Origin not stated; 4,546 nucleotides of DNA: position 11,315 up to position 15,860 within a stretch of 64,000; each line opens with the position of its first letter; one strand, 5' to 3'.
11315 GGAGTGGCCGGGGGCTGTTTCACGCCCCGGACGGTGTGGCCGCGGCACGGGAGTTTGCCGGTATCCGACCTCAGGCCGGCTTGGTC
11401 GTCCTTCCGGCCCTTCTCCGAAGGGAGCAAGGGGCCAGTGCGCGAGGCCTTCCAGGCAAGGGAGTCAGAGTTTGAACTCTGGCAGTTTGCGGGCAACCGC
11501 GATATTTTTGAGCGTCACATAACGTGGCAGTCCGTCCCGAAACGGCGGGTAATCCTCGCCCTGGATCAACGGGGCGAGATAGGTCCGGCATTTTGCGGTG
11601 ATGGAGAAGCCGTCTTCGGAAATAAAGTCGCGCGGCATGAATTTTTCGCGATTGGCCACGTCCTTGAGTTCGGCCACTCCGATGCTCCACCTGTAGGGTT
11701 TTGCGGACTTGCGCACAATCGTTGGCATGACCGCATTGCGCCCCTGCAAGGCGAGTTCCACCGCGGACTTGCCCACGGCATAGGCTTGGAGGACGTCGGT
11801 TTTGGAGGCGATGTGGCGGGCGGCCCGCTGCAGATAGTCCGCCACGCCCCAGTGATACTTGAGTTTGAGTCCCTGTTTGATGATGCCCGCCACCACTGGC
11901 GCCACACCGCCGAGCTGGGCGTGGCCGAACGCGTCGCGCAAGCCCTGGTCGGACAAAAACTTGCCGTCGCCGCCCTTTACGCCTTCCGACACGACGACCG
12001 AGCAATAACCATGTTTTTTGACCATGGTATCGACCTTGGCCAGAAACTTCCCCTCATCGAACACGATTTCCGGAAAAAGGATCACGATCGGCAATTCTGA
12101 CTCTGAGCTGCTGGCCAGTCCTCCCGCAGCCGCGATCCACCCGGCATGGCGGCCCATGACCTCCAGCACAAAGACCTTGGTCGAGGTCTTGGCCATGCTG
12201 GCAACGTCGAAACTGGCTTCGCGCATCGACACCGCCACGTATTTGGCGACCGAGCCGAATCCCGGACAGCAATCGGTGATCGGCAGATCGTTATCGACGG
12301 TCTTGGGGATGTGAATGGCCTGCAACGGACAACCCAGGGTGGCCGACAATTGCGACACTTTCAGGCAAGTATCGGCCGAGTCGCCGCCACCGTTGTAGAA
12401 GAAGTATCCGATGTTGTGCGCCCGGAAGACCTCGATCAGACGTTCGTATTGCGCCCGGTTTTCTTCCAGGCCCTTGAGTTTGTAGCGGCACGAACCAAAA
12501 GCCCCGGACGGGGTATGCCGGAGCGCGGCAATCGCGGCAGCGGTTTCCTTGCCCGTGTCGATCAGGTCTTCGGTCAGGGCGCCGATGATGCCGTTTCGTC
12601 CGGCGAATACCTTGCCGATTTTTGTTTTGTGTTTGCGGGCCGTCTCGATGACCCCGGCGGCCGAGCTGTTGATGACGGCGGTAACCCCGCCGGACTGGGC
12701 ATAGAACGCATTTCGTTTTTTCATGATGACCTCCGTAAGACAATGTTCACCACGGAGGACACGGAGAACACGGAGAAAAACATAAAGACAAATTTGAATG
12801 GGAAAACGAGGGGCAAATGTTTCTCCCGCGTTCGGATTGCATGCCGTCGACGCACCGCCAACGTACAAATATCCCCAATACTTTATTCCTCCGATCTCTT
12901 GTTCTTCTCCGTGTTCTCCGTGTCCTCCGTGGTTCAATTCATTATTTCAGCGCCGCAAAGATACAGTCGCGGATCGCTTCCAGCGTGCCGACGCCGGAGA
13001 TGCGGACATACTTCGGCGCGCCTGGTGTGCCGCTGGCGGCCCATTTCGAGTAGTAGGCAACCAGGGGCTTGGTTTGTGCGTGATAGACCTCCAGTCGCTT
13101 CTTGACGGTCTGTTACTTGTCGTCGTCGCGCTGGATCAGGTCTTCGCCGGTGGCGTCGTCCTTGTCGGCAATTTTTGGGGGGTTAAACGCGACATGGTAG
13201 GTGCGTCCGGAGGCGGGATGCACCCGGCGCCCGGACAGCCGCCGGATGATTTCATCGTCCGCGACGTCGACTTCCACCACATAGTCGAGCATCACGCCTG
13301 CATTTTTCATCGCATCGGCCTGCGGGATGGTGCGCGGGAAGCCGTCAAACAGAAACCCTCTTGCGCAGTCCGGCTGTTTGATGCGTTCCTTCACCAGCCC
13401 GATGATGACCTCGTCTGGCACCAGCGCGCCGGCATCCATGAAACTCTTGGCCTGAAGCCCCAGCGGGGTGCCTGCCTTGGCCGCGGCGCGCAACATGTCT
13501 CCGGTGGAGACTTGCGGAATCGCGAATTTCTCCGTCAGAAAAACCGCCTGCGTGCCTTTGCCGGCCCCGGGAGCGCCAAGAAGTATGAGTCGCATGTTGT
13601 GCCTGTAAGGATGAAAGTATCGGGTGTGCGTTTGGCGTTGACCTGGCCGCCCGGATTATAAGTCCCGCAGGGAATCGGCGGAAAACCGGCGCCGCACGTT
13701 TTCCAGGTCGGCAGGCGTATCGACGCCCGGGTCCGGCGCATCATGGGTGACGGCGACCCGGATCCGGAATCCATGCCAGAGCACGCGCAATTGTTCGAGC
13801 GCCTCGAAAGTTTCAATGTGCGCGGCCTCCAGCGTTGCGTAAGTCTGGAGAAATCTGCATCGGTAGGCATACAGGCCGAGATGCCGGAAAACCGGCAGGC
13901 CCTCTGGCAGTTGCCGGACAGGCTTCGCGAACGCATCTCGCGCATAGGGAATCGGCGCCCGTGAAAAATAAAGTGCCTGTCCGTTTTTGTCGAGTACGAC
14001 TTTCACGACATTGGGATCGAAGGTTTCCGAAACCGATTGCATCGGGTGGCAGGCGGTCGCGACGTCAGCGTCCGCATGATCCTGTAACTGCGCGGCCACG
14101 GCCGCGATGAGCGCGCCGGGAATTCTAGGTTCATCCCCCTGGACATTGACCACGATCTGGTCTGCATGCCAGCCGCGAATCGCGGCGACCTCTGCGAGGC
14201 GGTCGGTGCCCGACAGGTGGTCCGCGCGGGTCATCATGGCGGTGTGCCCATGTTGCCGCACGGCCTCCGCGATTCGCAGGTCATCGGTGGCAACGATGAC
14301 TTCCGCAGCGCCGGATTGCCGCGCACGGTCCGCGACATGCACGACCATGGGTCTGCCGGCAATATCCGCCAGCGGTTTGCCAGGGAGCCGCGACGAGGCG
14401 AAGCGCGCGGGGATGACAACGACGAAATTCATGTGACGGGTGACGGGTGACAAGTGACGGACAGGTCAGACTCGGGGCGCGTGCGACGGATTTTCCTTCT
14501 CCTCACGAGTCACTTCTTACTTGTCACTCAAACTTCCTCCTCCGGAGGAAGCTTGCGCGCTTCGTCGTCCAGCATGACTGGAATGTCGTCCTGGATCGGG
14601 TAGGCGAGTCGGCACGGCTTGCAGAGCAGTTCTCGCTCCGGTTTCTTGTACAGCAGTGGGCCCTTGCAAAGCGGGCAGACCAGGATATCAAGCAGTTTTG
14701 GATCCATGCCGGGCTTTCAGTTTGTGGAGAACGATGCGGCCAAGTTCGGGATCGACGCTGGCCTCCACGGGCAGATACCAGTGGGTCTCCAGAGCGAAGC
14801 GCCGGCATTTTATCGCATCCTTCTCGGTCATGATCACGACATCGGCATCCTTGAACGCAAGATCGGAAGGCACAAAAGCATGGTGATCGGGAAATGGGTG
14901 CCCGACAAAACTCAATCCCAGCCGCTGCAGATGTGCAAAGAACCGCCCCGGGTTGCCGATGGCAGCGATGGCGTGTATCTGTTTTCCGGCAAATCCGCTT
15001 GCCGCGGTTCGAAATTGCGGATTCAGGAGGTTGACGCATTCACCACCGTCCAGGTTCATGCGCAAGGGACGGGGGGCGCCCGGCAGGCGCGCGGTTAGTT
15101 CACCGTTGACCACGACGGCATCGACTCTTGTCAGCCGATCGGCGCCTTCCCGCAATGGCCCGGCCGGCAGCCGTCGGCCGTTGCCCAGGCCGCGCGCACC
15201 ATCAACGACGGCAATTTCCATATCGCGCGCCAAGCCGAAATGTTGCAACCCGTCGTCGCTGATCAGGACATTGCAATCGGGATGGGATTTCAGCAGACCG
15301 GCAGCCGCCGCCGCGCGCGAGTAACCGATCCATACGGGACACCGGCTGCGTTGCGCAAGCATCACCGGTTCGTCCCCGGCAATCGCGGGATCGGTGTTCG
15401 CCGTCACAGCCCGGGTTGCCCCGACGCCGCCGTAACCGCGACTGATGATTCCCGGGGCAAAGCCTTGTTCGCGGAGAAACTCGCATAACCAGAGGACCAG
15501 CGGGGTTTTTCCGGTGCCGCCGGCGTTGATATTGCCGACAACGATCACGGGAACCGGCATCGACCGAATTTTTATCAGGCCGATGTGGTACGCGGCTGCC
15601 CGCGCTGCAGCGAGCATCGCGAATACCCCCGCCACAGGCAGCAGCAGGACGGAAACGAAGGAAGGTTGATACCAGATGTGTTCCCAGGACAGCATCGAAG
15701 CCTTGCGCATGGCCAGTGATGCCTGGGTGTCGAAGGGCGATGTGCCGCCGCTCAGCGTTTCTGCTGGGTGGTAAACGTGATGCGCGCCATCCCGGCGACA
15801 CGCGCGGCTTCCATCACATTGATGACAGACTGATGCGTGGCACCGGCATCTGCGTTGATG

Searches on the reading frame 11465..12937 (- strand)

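Call 16: search_protein_families(library=ncbifam, proteins=[window:11465-12937:-], max_evalue=0.00001)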
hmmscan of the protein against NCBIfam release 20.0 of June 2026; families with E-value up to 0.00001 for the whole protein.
window:11465-12937:- (490 aa): 11 families
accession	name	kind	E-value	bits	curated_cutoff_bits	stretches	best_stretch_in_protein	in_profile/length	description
NF010675.0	PRK14072.1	subfamily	4.7e-194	644.9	273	1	72-487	1-415/416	diphosphate--fructose-6-phosphate 1-phosphotransferase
TIGR02483.1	PFK_mixed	subfamily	9.4e-36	123.5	430.55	1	82-404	7-308/325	phosphofructokinase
NF002872.1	PRK03202.1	subfamily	1.9e-30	105.9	253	1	82-412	8-295/323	ATP-dependent 6-phosphofructokinase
NF010674.0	PRK14071.1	equivalog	8.9e-25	87.3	544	1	190-404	118-318/360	ATP-dependent 6-phosphofructokinase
NF005301.0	PRK06830.1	equivalog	1e-21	77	400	1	83-407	90-402/445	ATP-dependent 6-phosphofructokinase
TIGR02482.1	PFKA_ATP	equivalog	1.1e-15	57.5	371.35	1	82-316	7-218/301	6-phosphofructokinase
NF041103.1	PFKA_PPi_Ttgales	equivalog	3.4e-15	56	550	1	83-279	7-192/407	diphosphate--fructose-6-phosphate 1-phosphotransferase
NF005121.0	PRK06555.1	equivalog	1.2e-12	47.3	395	1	74-403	4-357/404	pyrophosphate--fructose-6-phosphate 1-phosphotransferase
TIGR02478.1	6PF1K_euk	equivalog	3.9e-08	31.9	708.4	1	206-328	142-259/744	6-phosphofructokinase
TIGR02477.1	PFKA_PPi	equivalog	1.1e-07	30.7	587.95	0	148-277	138-262/539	diphosphate--fructose-6-phosphate 1-phosphotransferase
NF005482.0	PRK07085.1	subfamily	2e-06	26.6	446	0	95-275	94-266/558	diphosphate--fructose-6-phosphate 1-phosphotransferase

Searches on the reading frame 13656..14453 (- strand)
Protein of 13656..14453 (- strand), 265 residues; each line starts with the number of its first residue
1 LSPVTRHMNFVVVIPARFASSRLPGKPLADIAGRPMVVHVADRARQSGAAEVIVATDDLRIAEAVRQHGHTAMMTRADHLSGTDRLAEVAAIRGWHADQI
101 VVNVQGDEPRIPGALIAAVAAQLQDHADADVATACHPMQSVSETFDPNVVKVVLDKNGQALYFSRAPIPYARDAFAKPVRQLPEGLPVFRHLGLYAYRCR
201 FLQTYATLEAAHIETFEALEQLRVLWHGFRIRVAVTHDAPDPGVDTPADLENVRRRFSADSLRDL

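Call 39: search_protein_families(library=pfam, proteins=[window:13656-14453:-], max_evalue=0.001)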
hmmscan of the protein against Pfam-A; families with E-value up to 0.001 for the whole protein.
window:13656-14453:- (265 aa): 2 families
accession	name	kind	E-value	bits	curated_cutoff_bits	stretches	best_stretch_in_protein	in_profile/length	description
PF02348.25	CTP_transf_3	-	1.1e-54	185.9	22.6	1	11-231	1-217/217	Cytidylyltransferase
PF12804.13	NTP_transf_3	-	2.8e-11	44.3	27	1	25-165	15-135/160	MobA-like NTP transferase domain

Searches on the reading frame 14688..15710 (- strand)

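Call 17: search_protein_families(library=ncbifam, proteins=[window:14688-15710:-], max_evalue=0.00001)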
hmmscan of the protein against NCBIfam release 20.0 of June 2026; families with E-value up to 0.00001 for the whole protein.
window:14688-15710:- (340 aa): 2 families
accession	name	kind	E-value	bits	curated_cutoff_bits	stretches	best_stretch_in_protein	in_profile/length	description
TIGR00682.1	lpxK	equivalog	1.3e-72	244.6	91.95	1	30-320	5-308/324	tetraacyldisaccharide 4'-kinase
NF001892.0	PRK00652.1-5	equivalog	6e-20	71.5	327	1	7-204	7-201/308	tetraacyldisaccharide 4'-kinase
